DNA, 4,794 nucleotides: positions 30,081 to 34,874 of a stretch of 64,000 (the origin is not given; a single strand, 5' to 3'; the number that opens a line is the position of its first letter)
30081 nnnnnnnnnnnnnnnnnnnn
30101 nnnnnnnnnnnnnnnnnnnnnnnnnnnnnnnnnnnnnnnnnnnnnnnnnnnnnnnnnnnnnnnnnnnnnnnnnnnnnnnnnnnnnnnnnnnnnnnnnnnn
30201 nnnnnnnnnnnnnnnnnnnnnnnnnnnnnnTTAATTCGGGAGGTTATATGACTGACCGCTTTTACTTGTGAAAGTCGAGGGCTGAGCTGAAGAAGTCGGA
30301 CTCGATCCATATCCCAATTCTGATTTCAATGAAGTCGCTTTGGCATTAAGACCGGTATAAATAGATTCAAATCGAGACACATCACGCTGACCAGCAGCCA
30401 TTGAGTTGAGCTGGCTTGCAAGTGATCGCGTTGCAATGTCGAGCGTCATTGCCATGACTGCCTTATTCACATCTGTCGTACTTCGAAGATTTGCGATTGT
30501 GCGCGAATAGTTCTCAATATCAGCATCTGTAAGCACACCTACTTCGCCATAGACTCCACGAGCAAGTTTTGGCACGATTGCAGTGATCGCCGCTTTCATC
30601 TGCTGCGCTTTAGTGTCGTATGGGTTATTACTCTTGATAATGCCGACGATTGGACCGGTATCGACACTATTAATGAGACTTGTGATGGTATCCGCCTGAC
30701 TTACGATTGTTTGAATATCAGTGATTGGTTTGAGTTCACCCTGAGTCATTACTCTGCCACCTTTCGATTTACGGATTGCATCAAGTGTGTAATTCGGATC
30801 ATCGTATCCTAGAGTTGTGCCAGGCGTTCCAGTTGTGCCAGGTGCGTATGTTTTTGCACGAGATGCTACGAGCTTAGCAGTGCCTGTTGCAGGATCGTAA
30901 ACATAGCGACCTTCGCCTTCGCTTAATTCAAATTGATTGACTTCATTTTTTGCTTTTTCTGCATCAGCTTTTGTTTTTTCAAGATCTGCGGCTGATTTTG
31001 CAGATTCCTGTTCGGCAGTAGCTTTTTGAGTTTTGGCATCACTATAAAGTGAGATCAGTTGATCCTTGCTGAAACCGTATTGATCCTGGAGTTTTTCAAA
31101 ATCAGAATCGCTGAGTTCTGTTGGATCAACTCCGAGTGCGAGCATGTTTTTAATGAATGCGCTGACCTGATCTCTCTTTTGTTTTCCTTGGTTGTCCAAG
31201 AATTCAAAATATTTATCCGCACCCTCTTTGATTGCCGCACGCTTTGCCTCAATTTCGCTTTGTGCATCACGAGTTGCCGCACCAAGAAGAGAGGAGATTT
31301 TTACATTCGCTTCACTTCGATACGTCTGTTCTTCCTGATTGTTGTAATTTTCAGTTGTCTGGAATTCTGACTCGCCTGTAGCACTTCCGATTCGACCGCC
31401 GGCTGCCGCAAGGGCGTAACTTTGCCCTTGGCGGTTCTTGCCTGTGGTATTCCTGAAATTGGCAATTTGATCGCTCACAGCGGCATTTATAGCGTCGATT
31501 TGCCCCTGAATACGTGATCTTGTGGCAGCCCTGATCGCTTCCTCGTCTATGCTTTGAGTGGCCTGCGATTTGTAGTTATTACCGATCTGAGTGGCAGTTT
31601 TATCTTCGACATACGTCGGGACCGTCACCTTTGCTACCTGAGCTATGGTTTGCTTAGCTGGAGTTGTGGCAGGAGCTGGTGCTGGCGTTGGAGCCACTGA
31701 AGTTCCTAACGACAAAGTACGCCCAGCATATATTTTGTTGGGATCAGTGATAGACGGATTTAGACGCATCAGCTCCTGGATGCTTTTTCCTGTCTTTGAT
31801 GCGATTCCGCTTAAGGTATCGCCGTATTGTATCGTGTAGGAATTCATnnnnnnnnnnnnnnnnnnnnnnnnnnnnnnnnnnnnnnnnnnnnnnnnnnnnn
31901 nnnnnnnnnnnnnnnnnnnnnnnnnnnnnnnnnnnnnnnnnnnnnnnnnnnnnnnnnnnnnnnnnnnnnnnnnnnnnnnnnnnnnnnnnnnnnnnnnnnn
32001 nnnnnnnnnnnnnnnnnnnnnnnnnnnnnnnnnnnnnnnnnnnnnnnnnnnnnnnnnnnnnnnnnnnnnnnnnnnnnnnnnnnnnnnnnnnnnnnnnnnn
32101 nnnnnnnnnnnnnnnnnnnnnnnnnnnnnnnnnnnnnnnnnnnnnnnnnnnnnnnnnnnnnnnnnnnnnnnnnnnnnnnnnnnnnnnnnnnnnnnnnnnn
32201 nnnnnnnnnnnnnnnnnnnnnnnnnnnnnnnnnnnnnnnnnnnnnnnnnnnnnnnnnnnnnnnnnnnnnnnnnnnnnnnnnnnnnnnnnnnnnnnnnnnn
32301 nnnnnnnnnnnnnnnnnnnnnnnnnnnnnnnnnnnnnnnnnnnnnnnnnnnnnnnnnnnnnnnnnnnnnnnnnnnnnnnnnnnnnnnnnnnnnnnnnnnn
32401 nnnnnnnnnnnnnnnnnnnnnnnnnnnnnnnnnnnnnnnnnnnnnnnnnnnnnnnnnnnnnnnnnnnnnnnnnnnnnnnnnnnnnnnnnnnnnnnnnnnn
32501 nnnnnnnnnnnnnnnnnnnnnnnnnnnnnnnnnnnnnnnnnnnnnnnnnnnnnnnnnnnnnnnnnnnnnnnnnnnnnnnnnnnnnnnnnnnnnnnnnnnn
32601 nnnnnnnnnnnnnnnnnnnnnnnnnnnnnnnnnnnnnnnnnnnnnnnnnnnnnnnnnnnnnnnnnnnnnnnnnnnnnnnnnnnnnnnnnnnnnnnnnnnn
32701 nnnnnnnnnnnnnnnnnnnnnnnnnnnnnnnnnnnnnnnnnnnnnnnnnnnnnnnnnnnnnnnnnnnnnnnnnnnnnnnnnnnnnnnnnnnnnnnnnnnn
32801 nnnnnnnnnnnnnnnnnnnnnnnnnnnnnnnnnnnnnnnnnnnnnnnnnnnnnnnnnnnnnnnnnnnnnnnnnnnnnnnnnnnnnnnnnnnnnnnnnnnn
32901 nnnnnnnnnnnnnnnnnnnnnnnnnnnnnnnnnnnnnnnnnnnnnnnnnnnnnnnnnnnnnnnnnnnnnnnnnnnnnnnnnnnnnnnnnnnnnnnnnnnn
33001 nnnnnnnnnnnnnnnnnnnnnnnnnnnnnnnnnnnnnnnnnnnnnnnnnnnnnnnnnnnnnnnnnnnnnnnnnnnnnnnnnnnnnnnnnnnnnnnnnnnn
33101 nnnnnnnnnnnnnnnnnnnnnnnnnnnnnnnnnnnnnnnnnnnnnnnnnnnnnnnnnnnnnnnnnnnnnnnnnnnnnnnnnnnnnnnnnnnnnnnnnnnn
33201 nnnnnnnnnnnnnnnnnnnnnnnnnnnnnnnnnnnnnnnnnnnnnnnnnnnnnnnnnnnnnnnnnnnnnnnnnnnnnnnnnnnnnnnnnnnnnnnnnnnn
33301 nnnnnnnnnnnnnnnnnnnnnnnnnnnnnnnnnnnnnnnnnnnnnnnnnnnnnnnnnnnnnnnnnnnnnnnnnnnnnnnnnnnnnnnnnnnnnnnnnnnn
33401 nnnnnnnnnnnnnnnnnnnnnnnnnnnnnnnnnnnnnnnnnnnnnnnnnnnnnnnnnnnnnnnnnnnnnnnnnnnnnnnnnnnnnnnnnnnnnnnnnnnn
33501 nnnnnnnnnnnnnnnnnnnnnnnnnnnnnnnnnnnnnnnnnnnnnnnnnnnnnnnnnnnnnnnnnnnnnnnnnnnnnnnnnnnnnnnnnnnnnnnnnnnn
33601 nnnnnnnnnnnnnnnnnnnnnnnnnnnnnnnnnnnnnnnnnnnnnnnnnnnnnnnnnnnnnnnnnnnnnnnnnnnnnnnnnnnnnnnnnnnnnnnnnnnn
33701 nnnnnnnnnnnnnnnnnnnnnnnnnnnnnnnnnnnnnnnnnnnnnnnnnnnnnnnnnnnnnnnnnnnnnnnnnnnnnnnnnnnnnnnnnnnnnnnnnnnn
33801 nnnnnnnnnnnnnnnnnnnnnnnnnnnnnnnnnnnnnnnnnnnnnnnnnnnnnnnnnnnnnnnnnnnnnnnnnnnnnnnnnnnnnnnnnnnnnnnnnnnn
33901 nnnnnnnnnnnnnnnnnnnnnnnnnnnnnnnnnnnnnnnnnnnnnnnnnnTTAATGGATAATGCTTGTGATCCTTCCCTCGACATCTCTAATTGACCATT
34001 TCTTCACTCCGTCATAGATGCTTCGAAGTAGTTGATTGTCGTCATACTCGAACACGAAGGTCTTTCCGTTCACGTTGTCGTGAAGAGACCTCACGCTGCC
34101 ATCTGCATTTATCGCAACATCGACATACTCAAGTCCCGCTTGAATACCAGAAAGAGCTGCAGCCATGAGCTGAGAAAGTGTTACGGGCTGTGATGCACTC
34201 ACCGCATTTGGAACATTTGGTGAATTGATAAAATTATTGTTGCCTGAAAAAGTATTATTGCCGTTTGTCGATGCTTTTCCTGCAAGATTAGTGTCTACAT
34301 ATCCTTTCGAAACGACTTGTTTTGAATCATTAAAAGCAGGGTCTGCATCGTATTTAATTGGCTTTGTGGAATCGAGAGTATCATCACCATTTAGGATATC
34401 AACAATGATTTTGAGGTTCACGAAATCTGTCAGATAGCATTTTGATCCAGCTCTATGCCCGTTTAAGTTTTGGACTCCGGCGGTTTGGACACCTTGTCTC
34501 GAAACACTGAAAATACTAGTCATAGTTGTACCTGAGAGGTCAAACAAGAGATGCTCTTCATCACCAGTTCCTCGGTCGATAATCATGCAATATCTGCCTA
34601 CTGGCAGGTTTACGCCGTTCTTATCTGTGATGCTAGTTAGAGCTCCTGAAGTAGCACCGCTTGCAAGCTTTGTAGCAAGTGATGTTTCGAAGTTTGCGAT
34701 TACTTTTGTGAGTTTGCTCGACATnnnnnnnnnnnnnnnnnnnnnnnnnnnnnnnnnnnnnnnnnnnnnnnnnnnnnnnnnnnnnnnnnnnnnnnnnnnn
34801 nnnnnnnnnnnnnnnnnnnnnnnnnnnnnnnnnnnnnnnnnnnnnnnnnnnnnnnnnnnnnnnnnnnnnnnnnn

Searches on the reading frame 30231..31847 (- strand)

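Call 30: search_protein_families(library=pfam, proteins=[window:30231-31847:-], max_evalue=1)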
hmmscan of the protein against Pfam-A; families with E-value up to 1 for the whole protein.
window:30231-31847:- (538 aa): 6 families
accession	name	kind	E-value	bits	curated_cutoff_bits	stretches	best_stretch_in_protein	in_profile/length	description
PF01476.26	LysM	-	2.1e-12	47.2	20.9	1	4-47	1-42/43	LysM domain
PF24219.2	DUF7438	-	0.0047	17.7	25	1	263-306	11-53/57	Family of unknown function (DUF7438)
PF19652.4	DUF6155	-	0.14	12.3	27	1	204-248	51-94/170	Family of unknown function (DUF6155)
PF15186.11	TEX13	-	0.21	11.7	27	1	244-305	80-141/150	Testis-expressed sequence 13 protein family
PF20776.3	SLS1_N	-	0.23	12.5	24.4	1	223-292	4-72/97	SLS1 protein N-terminal domain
PF09020.15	YopE_N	-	0.26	12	27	1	51-82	89-120/126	YopE, N terminal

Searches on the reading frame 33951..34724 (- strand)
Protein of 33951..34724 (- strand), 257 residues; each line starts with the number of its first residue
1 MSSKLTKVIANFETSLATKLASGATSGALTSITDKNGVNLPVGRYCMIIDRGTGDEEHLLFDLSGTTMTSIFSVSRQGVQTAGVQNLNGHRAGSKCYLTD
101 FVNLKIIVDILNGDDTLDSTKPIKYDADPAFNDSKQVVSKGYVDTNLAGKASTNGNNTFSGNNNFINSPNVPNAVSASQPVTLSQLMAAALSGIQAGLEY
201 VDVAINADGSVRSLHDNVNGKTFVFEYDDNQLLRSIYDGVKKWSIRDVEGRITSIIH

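Call 8: search_protein_families(library=phrogs, proteins=[window:33951-34724:-], max_evalue=0.001)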
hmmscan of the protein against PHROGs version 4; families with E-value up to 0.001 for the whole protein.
window:33951-34724:- (257 aa): 1 family
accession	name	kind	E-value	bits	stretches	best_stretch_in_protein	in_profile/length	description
phrog_29292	-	unknown function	0.00069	18.9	1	111-170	708-769/880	-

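Call 30: search_protein_families(library=pfam, proteins=[window:33951-34724:-], max_evalue=1)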
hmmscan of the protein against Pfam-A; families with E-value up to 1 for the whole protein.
window:33951-34724:- (257 aa): 1 family
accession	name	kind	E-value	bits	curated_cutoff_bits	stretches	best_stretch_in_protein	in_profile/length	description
PF05593.20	RHS_repeat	-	0.085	13.7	22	0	206-234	2-29/38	RHS Repeat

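Call 70: search_solved_structures(query=window:33951-34724:-, max_evalue=0.01)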
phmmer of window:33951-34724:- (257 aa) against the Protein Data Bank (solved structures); distinct sequences matched with E-value up to 0.01: 0.

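Call 74: search_protein_families(library=ncbifam, proteins=[window:33951-34724:-], max_evalue=1)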
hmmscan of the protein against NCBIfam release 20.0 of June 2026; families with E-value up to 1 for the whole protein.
window:33951-34724:- (257 aa): 1 family
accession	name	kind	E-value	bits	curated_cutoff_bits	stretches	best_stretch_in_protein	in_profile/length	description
NF011896.0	PRK15369.1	equivalog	0.077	12.6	242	1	185-245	111-170/211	two component system response regulator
